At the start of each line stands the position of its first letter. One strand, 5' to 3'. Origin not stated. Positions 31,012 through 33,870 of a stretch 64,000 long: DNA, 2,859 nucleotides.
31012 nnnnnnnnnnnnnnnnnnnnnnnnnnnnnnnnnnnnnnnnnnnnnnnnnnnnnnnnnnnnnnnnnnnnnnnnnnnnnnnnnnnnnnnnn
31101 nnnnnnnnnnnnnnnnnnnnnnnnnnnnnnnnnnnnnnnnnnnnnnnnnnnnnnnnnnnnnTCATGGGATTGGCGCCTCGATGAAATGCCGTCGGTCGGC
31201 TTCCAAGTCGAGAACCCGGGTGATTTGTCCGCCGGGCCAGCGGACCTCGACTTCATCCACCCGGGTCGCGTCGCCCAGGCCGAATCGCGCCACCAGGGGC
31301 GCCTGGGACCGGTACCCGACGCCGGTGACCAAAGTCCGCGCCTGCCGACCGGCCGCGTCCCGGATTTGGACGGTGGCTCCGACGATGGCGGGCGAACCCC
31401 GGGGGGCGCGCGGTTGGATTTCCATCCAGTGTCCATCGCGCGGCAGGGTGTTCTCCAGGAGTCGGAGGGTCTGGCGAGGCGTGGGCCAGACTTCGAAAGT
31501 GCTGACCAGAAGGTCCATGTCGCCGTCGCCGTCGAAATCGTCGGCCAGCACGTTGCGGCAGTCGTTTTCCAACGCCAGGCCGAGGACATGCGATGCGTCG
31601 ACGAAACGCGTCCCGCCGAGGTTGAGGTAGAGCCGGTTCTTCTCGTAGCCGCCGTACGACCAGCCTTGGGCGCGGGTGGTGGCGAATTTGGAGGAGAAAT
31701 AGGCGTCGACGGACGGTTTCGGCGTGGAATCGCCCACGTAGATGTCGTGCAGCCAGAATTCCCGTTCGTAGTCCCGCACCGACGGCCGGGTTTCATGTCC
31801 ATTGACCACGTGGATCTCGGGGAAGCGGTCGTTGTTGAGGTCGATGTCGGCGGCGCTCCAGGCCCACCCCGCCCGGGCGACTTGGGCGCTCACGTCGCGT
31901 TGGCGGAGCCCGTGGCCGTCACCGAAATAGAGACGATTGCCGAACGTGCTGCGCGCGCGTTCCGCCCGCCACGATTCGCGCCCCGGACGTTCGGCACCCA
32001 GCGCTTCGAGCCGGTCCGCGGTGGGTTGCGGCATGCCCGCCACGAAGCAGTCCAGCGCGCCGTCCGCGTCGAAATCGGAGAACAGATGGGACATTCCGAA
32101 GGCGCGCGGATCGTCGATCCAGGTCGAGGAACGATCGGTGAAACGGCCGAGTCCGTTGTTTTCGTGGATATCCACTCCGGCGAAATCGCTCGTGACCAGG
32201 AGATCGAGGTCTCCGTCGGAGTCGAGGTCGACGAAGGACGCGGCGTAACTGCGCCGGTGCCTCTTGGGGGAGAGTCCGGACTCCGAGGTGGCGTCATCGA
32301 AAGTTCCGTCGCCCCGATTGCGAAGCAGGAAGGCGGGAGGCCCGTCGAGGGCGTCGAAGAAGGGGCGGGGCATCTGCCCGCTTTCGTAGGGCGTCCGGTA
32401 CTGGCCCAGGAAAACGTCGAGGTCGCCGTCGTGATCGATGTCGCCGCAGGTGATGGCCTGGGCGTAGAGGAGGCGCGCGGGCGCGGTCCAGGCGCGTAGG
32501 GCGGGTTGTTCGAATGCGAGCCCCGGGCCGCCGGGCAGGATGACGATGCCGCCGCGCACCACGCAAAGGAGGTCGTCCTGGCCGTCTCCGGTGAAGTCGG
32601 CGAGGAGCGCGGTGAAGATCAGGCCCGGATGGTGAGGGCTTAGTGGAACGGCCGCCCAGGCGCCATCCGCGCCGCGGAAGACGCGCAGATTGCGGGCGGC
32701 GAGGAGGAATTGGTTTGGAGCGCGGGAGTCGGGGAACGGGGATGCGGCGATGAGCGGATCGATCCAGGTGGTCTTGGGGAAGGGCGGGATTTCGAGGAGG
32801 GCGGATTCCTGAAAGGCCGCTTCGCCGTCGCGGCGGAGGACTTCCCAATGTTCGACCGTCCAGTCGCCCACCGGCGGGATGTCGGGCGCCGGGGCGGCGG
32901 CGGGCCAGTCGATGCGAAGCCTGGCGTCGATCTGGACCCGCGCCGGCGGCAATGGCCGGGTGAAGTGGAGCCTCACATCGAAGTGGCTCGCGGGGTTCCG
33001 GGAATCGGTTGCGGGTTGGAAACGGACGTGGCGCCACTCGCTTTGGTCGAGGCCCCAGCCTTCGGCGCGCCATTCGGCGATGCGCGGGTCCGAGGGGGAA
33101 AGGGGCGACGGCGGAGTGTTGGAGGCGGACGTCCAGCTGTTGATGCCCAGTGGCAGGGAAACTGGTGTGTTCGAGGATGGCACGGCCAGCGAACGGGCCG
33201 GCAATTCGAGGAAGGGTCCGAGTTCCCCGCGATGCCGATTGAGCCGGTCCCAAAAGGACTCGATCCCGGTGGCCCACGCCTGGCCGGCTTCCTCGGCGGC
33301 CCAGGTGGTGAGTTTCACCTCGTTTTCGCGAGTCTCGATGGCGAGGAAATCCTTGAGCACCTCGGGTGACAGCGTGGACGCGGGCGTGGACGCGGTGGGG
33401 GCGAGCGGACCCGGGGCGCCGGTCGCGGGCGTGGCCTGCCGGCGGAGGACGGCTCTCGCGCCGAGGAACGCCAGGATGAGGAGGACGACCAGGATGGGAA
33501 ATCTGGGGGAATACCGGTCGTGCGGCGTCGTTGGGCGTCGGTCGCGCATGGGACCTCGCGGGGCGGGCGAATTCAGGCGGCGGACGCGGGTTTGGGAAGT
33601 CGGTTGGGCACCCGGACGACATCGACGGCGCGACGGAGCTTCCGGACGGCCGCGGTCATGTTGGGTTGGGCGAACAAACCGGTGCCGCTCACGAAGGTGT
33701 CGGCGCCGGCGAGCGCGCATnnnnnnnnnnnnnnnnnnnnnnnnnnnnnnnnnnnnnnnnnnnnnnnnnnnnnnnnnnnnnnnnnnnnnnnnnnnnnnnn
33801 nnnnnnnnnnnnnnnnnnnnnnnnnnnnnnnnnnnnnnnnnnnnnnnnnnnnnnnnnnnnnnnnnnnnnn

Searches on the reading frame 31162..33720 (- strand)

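Call 8: search_protein_families(library=ncbifam, proteins=[window:31162-33720:-], max_evalue=0.001)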
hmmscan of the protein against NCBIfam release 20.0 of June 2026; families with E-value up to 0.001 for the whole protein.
window:31162-33720:- (852 aa): 0 families

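Call 19: search_protein_families(library=pfam, proteins=[window:31162-33720:-], max_evalue=0.001)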
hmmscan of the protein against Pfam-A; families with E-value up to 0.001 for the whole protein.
window:31162-33720:- (852 aa): 3 families
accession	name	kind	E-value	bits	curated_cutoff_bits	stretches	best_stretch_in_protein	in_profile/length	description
PF13517.12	FG-GAP_3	-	2.4e-28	98.9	26.9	4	498-560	1-61/61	FG-GAP-like repeat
PF07593.17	UnbV_ASPIC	-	1.9e-16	60.1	23.4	1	780-844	2-66/68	ASPIC and UnbV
PF01839.29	FG-GAP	-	7e-12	45.4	22.1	0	492-525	3-32/37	FG-GAP repeat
